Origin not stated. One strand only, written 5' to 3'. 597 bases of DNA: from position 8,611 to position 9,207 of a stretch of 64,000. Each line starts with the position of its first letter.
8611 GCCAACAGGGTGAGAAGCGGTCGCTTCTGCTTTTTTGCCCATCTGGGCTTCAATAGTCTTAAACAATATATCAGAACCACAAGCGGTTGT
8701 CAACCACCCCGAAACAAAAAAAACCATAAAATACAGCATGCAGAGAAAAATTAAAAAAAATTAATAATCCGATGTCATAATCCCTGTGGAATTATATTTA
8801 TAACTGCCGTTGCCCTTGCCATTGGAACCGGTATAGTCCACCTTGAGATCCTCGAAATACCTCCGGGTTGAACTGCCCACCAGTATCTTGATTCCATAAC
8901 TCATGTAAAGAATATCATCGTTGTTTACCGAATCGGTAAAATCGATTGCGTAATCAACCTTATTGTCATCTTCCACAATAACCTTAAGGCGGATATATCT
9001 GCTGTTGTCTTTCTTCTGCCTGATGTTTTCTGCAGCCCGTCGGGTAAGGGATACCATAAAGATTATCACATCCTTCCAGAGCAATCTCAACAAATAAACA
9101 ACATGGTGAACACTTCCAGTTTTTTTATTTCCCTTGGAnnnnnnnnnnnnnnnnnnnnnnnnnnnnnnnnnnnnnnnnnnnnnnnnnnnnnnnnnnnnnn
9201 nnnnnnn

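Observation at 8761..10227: Radical-SAM enzyme with SPASM/twitch-like C-terminal region, co-operonic with a cysteine-less IscA/HesB-fold protein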

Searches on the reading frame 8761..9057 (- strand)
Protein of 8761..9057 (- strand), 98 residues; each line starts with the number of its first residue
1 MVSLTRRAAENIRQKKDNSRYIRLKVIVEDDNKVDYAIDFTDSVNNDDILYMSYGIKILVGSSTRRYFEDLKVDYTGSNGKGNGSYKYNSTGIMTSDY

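Call 3: search_protein_families(library=pfam, proteins=[window:8761-9057:-], max_evalue=1)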
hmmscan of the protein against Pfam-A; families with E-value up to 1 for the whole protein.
window:8761-9057:- (98 aa): 2 families
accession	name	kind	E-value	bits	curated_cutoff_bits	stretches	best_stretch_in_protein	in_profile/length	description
PF01521.26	Fe-S_biosyn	-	1.1e-07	32.5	26.3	1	2-80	3-91/110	Iron-sulphur cluster biosynthesis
PF21279.3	YhfX-like_C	-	0.08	14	27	1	12-64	31-83/97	YhfX-like, C-terminal domain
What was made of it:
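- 8761..9057 (-): Small cysteine-free IscA/HesB-fold protein, 98 aa. PF01521 scores 32.5 bits against a cutoff of 26.3 (call 3).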

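Call 4: search_protein_families(library=ncbifam, proteins=[window:8761-9057:-], max_evalue=1)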
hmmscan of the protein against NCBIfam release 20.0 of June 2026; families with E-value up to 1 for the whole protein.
window:8761-9057:- (98 aa): 7 families
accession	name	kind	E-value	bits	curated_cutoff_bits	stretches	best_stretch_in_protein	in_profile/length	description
TIGR02011.1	IscA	equivalog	4.1e-07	30.2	150.6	1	4-89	3-89/105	iron-sulfur cluster assembly protein IscA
TIGR00049.1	TIGR00049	subfamily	5.4e-07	29.8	58.8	1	3-79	2-82/106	iron-sulfur cluster assembly accessory protein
NF010147.0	PRK13623.1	equivalog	2.9e-06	27.5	117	1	3-77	11-89/115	iron-sulfur cluster insertion protein ErpA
NF007049.0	PRK09502.1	equivalog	3.1e-05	24.1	181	1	18-90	22-92/107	iron-sulfur cluster assembly protein IscA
TIGR01997.1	sufA_proteo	equivalog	7.6e-05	22.8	136.2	1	2-78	3-82/107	Fe-S cluster assembly scaffold SufA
NF007050.0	PRK09504.1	equivalog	0.0043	17.1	161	1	3-76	19-95/122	Fe-S cluster assembly scaffold SufA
NF009098.0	PRK12439.1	equivalog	0.23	10.8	436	1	7-53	40-84/341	NAD(P)H-dependent glycerol-3-phosphate dehydrogenase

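Call 6: find_homologous_proteins(query=window:8761-9057:-, max_evalue=0.01)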
Query window:8761-9057:- (98 aa): 14 proteins with E <= 0.01 among 14 candidates.
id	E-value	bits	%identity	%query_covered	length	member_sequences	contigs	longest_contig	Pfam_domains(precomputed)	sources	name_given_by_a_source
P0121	1.0e-55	203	100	100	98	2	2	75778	PF01521.27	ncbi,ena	-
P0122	6.9e-32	127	64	100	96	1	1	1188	PF01521.27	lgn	-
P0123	9.6e-29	117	63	99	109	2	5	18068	PF01521.27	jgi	jgi:Fe-S cluster assembly iron-binding protein IscA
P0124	1.4e-28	117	59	99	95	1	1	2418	PF01521.27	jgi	jgi:Fe-S cluster assembly iron-binding protein IscA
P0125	3.0e-27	112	58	99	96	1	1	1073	PF01521.27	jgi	jgi:Fe-S cluster assembly iron-binding protein IscA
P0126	3.6e-25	106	73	72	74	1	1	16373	-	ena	-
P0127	1.2e-23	101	57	93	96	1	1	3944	PF01521.27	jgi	-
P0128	1.6e-23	100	57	92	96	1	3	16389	PF01521.27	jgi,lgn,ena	-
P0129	1.6e-23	100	61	89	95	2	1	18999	PF01521.27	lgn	-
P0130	2.2e-22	97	60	82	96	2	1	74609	PF01521.27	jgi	-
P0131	4.3e-21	93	55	85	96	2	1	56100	PF01521.27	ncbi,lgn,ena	-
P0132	1.8e-20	91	55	84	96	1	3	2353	PF01521.27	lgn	-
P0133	2.4e-20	90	59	85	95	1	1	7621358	PF01521.27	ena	-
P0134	1.0e-19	88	52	92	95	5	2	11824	PF01521.27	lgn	-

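Call 7: find_encoding_contigs(protein=P0123, flank=8000, max_places=3)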
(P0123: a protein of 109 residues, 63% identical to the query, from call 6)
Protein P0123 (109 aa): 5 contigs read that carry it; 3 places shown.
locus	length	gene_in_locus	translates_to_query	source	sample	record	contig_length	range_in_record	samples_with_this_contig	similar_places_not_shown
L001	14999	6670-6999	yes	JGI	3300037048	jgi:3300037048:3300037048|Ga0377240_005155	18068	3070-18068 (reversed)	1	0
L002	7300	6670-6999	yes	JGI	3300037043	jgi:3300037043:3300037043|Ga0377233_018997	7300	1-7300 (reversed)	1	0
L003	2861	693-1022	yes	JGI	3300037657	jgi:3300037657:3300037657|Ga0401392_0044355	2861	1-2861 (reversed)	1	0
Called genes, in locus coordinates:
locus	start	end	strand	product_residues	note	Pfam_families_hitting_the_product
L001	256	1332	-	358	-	PF07737:ATLF, PF06167:Peptidase_M90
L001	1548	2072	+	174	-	-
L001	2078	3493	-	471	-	PF02310:B12-binding, PF04055:Radical_SAM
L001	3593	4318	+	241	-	-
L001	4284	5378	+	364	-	PF00586:AIRS, PF02769:AIRS_C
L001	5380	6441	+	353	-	PF04055:Radical_SAM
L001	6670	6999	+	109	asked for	PF01521:Fe-S_biosyn (weak)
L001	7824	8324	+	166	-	PF05198:IF3_N, PF00707:IF3_C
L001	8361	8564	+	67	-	PF01632:Ribosomal_L35p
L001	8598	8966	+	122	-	PF00453:Ribosomal_L20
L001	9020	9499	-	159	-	PF00903:Glyoxalase (weak), PF13669:Glyoxalase_4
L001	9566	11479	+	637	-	PF04055:Radical_SAM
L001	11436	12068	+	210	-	PF01243:PNPOx_N, PF16242:Pyrid_ox_like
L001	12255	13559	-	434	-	PF13472:Lipase_GDSL_2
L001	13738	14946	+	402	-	PF13527:Acetyltransf_9, PF00583:Acetyltransf_1 (weak), PF13508:Acetyltransf_7 (weak), PF17668:Acetyltransf_17, PF13530:SCP2_2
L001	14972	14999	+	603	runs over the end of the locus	PF00009:GTP_EFTU, PF03144:GTP_EFTU_D2, PF00679:EFG_C, PF06421:LepA_C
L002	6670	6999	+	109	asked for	PF01521:Fe-S_biosyn (weak)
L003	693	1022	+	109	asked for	PF01521:Fe-S_biosyn (weak)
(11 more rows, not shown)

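Call 8: find_encoding_contigs(protein=P0129, flank=8000, max_places=2)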
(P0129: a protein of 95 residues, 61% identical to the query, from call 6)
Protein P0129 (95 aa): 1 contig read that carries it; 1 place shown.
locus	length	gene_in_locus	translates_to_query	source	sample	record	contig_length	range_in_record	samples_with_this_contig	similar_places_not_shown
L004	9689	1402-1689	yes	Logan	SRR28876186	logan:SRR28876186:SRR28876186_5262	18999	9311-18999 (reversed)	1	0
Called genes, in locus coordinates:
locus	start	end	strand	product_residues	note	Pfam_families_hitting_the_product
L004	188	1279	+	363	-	PF04055:Radical_SAM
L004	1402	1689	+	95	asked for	PF01521:Fe-S_biosyn (weak)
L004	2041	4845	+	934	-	PF01326:PPDK_N, PF00391:PEP-utilizers, PF02896:PEP-utilizers_C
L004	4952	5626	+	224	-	-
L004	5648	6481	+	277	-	PF02195:ParB_N, PF17762:HTH_ParB, PF23552:ParB_C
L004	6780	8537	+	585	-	PF05496:RuvB_N (faint), PF13177:DNA_pol3_delta2, PF00004:AAA, PF22608:DNAX_ATPase_lid, PF21960:RCF1-5-like_lid (weak), PF12169:DNA_pol3_gamma3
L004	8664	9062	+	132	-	PF00072:Response_reg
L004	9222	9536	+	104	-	PF02575:YbaB_DNA_bd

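Call 9: find_encoding_contigs(protein=P0130, flank=8000, max_places=2)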
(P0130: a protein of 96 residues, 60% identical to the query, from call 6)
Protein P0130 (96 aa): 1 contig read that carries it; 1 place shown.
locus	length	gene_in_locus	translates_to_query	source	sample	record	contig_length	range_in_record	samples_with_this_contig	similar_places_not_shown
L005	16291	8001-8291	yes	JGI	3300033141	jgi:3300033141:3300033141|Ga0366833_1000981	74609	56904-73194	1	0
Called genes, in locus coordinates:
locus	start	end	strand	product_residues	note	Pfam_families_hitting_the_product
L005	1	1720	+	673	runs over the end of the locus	PF02310:B12-binding, PF04055:Radical_SAM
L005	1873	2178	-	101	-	-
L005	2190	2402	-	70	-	-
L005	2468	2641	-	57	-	-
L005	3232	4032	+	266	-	PF01555:N6_N4_Mtase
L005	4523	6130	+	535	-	PF19864:Radical_SAM_N2, PF02310:B12-binding (weak), PF04055:Radical_SAM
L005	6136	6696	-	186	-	-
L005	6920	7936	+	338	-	PF04055:Radical_SAM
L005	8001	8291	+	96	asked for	PF01521:Fe-S_biosyn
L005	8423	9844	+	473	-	PF01554:MatE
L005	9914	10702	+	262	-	PF01869:BcrAD_BadFG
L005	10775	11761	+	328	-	-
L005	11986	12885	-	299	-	PF01416:PseudoU_synth_1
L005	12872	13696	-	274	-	PF02361:CbiQ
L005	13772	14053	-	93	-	-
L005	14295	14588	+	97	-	-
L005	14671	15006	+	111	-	PF27806:HxsD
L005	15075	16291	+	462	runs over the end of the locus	PF04055:Radical_SAM, PF13353:Fer4_12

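Call 10: find_encoding_contigs(protein=P0133, flank=8000, max_places=2)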
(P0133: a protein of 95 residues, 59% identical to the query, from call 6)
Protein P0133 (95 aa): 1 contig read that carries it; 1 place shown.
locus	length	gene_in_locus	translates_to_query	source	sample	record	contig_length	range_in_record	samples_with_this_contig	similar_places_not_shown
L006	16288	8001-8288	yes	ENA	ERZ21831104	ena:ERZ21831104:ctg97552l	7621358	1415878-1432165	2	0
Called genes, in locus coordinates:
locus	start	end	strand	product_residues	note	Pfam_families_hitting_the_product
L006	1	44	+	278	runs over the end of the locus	-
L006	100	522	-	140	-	PF02472:ExbD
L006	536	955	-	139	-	PF02472:ExbD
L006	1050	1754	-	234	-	PF01618:MotA_ExbB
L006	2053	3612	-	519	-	PF00128:Alpha-amylase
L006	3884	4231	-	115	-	PF01740:STAS, PF13466:STAS_2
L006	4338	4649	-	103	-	-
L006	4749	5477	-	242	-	PF00892:EamA (weak)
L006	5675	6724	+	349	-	PF00089:Trypsin, PF13365:Trypsin_2, PF00595:PDZ (weak), PF13180:PDZ_2, PF17820:PDZ_6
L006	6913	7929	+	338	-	PF04055:Radical_SAM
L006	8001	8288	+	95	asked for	PF01521:Fe-S_biosyn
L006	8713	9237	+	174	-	PF05198:IF3_N, PF00707:IF3_C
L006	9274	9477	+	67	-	PF01632:Ribosomal_L35p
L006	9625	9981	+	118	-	PF00453:Ribosomal_L20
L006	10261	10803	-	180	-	PF01584:CheW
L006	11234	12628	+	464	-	PF07894:SACK1 (faint), PF11495:TrmB_EBD_N (faint), PF13091:PLDc_2, PF00614:PLDc (faint), PF13091:PLDc_2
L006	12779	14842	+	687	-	PF01809:YidD, PF13091:PLDc_2, PF00614:PLDc (faint), PF13091:PLDc_2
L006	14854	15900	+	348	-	-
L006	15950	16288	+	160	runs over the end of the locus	PF00583:Acetyltransf_1, PF13508:Acetyltransf_7 (weak)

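Call 13: search_solved_structures(query=window:8761-9057:-, max_evalue=1, show_alignments=3)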
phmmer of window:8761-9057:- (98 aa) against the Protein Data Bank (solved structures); distinct sequences matched with E-value up to 1: 14.
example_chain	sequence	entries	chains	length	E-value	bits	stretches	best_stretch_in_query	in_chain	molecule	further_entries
1nwb_A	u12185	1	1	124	0.008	19.7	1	5-79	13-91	Hypothetical protein AQ_1857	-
1s98_A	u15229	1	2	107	0.008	19.7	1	22-89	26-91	Protein yfhF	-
5xqm_A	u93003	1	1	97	0.0099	19.4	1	8-57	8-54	Small ubiquitin-related modifier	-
1r94_A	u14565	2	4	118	0.014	18.8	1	22-89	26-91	Protein yfhF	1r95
2k4z_A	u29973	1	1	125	0.097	16.2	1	4-76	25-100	DsrR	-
2apn_A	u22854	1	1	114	0.22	15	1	17-78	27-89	Protein HI1723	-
8djh_A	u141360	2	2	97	0.71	13.4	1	8-45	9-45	Small ubiquitin-related modifier 1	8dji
3rzw_C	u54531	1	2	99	0.72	13.4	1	8-45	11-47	Small ubiquitin-related modifier 1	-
1wyw_B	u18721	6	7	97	0.85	13.2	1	8-45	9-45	Ubiquitin-like protein SMT3C | Small ubiquitin-related modifier 1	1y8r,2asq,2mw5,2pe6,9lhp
3kyc_D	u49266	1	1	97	0.86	13.2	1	8-45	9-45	Small ubiquitin-related modifier 1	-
2kqs_A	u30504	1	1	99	0.88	13.1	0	8-45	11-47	Small ubiquitin-related modifier 1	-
9b62_D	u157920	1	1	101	0.92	13.1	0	8-45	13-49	Small ubiquitin-related modifier 1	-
2las_A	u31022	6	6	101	0.93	13.1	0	8-45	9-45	Small ubiquitin-related modifier 1 | Small ubiquitin-related modifier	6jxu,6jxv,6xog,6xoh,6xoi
1a5r_A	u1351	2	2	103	0.96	13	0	8-45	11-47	SUMO-1 | Small ubiquitin-related modifier 1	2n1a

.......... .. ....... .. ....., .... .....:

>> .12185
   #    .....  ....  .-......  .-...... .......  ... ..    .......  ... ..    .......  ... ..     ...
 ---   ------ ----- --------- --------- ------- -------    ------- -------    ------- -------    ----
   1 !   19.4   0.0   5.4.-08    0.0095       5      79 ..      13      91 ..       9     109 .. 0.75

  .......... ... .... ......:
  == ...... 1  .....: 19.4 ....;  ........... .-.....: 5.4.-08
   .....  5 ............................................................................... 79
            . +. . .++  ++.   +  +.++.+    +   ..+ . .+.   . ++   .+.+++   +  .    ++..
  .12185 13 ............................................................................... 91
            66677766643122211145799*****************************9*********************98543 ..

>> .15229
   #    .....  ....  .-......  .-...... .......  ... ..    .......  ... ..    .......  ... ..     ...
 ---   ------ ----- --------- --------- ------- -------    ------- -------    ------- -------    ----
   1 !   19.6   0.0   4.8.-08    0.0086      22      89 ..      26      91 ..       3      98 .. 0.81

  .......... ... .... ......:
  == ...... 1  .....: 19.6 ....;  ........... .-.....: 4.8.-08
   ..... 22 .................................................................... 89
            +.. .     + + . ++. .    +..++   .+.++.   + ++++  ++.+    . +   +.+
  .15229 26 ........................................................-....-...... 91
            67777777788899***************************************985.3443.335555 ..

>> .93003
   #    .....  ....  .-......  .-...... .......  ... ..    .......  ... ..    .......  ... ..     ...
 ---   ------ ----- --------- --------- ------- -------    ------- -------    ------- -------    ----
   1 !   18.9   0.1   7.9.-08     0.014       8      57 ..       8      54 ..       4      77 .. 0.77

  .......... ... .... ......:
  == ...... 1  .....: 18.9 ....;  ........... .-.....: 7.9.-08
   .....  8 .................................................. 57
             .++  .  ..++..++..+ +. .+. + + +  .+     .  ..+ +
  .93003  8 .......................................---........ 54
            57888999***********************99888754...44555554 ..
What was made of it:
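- Closest known: DsrR. Different: Sequence similarity is weak (E 0.097, call 13), and it has no radical-SAM partner.
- Checked: IscA Cys35 aligns with the second Asp of EDDNK, and the protein ends where the CGCG tail would begin (alignment in call 13).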

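Call 22: list_cluster_members(proteins=[P0121, P0001, P0131, P0002])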
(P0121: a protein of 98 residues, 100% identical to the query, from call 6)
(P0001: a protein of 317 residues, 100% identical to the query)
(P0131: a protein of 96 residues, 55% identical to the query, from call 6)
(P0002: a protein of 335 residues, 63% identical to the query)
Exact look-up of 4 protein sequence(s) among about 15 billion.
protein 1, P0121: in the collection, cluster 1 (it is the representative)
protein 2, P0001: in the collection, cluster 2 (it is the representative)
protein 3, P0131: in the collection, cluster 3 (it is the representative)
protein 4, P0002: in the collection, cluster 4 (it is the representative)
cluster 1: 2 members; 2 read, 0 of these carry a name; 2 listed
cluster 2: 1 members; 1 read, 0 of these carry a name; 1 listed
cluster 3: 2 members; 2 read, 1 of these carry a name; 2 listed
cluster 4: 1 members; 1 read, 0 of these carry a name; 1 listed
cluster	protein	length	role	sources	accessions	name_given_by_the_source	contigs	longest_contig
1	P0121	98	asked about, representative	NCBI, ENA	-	-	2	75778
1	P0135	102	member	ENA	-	-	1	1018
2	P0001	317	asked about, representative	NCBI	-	-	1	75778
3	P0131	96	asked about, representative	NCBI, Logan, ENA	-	-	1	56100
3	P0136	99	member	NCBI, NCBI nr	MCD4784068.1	MAG: hypothetical protein K8T10_09630 [Candidatus Eremiobacteraeota bacterium] | hypothetical protein [Candidatus Eremiobacteraeota bacterium]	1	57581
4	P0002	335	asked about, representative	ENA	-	-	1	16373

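Call 34: find_encoding_contigs(protein=P0126, flank=8000, max_places=2)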
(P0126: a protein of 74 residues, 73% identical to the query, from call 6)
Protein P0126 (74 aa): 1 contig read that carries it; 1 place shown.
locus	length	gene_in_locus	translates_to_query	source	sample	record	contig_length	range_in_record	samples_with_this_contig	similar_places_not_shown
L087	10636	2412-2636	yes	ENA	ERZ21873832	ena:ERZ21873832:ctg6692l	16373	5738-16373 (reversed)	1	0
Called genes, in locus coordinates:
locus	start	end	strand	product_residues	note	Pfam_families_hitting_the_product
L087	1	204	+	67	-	?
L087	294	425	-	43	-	-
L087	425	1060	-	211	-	-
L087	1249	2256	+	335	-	PF04055:Radical_SAM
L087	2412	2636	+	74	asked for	-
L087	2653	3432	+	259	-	PF05198:IF3_N, PF00707:IF3_C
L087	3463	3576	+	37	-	PF01632:Ribosomal_L35p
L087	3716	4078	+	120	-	PF00453:Ribosomal_L20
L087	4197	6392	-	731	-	PF00989:PAS (weak), PF13188:PAS_8, PF13426:PAS_9 (weak), PF00512:HisKA, PF02518:HATPase_c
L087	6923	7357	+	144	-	PF02082:Rrf2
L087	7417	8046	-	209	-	PF06971:Put_DNA-bind_N, PF02629:CoA_binding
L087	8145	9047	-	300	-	-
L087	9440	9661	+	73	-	-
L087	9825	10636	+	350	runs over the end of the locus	PF01464:SLT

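Call 35: find_encoding_contigs(protein=P0121, flank=3000, max_places=3)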
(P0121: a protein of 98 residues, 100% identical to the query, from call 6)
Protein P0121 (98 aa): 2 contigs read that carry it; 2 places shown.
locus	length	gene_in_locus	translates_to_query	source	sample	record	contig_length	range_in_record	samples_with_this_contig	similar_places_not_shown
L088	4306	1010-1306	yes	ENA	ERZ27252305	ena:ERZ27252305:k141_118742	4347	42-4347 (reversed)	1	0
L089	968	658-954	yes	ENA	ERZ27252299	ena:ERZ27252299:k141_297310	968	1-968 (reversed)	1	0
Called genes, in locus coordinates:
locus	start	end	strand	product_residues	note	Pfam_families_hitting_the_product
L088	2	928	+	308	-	?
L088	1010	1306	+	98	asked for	PF01521:Fe-S_biosyn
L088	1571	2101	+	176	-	PF05198:IF3_N, PF00707:IF3_C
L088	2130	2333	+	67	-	PF01632:Ribosomal_L35p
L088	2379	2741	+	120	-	PF00453:Ribosomal_L20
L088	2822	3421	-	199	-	PF06966:DUF1295 (weak), PF04191:PEMT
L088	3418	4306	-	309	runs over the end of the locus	?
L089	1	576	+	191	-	?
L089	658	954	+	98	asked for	PF01521:Fe-S_biosyn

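Call 36: predict_structure(alignment_id=A1)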
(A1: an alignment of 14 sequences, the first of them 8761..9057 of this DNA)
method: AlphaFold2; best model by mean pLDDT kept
length: 98 residues; sequences in the alignment: 14
mean_pLDDT: 83.2   pTM: 0.72
mean pLDDT of the five models: 83.2, 81.5, 81.2, 80.5, 78.7
residues with pLDDT >= 90: 45; 70-90: 39; 50-70: 8; < 50: 6
segments of 3 or more residues with pLDDT < 50: 93-98
pLDDT, mean of each block of 10 residues (from residue 1): 90 86 89 85 93 93 86 79 77 45
secondary structure, 60 per line:
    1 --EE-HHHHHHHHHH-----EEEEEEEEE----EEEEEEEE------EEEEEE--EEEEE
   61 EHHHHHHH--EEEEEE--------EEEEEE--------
elements in order: H6-15 E21-29 E34-41 E48-53 E56-61 H62-68 E71-76 E85-90
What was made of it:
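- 8761..9057 (-): AlphaFold pLDDT 83 (call 36).
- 8818..8937 (-): Near-invariant core of the small protein (residues 41-80: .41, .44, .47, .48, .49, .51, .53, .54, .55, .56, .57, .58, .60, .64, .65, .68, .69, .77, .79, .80). Proposed docking surface. It spans strands 48-53 and 56-61, helix 62-68 and strand 71-76 of the model (call 36).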
